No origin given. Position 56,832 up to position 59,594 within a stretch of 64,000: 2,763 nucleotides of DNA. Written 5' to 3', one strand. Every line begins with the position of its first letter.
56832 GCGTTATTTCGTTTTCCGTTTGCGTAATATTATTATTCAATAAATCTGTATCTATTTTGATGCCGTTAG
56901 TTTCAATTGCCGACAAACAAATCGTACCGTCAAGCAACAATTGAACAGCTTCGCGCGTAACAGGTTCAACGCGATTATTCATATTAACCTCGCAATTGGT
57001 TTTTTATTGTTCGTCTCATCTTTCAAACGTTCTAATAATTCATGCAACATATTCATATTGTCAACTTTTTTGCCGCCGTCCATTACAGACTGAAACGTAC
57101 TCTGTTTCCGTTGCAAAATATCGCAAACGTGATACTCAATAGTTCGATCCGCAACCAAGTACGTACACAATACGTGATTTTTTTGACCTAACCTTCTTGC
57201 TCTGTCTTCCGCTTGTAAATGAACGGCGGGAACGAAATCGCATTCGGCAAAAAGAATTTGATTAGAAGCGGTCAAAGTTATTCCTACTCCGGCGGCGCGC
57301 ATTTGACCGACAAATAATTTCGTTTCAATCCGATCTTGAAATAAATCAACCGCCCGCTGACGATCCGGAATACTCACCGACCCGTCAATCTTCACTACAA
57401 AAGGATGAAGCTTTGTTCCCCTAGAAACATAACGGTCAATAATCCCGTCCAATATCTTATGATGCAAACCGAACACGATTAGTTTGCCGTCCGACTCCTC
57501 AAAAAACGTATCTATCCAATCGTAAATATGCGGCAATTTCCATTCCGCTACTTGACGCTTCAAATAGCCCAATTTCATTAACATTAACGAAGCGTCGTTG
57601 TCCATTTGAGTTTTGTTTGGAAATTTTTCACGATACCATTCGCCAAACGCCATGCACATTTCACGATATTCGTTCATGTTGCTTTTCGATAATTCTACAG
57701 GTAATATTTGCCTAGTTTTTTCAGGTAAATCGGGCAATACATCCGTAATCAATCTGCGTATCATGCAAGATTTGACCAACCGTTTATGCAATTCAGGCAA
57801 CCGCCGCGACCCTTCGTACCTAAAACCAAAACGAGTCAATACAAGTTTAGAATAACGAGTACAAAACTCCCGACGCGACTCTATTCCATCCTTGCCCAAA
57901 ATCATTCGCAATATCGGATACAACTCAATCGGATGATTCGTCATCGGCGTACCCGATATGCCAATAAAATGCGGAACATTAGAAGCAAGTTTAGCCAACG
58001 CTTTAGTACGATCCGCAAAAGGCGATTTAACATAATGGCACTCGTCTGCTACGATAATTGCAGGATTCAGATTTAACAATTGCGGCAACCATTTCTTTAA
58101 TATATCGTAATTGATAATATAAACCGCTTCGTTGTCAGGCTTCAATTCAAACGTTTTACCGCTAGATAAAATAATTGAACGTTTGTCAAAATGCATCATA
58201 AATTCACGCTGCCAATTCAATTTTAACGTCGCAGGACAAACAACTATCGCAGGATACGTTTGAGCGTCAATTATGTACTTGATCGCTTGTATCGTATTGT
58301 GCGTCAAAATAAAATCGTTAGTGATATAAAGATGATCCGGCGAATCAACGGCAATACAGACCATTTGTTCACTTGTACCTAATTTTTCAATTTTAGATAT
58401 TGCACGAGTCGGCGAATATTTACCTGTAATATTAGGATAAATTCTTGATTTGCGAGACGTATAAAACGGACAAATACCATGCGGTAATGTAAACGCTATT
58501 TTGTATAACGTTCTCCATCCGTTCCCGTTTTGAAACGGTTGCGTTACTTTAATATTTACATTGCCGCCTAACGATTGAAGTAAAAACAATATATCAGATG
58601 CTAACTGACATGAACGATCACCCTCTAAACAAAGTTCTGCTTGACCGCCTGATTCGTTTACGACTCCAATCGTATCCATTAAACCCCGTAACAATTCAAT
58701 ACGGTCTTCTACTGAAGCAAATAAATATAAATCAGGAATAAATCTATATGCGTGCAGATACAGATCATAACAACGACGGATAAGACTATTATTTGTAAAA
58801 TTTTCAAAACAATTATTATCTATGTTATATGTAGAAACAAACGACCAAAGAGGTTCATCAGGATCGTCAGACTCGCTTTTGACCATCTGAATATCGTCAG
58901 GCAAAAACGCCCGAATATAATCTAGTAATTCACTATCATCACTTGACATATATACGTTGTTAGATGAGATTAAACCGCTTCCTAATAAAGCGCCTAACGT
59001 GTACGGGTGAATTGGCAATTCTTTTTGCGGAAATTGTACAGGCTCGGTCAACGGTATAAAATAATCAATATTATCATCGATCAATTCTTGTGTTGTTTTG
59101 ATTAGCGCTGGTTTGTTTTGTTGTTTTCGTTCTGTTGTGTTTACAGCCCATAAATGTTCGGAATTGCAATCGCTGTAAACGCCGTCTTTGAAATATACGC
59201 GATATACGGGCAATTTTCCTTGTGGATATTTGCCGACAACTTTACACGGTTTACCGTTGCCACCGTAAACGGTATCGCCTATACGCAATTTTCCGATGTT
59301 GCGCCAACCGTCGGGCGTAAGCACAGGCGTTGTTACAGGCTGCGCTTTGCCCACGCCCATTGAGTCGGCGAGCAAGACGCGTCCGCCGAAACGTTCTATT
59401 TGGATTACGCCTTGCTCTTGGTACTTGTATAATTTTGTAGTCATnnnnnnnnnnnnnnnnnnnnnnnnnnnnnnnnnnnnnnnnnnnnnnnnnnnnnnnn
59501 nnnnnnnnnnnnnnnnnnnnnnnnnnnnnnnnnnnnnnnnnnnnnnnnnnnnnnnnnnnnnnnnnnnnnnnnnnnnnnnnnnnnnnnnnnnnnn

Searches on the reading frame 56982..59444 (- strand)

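Call 17: search_protein_families(library=phrogs, proteins=[window:56982-59444:-], max_evalue=0.001)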
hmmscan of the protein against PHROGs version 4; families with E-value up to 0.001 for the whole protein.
window:56982-59444:- (821 aa): 8 families
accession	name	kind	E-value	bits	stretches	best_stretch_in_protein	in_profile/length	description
phrog_62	-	DNA, RNA and nucleotide metabolism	1.5e-91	308.7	1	374-813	713-1160/1881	DNA helicase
phrog_19299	-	head and packaging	4.1e-32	112.4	1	26-385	24-387/702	terminase large subunit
phrog_36964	-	head and packaging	9.7e-28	97.7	1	4-393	63-444/890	terminase large subunit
phrog_29996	-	unknown function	1.1e-22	81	2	678-785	1054-1161/1189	-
phrog_15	-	head and packaging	4.4e-21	76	1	22-265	67-311/1330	terminase large subunit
phrog_510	-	DNA, RNA and nucleotide metabolism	7.8e-19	68.8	1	23-266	394-631/667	DNA primase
phrog_50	-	DNA, RNA and nucleotide metabolism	5.8e-18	66.2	1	5-154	59-211/570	DnaC-like helicase loader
phrog_11354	-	unknown function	0.0009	19.9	0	714-790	30-107/116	-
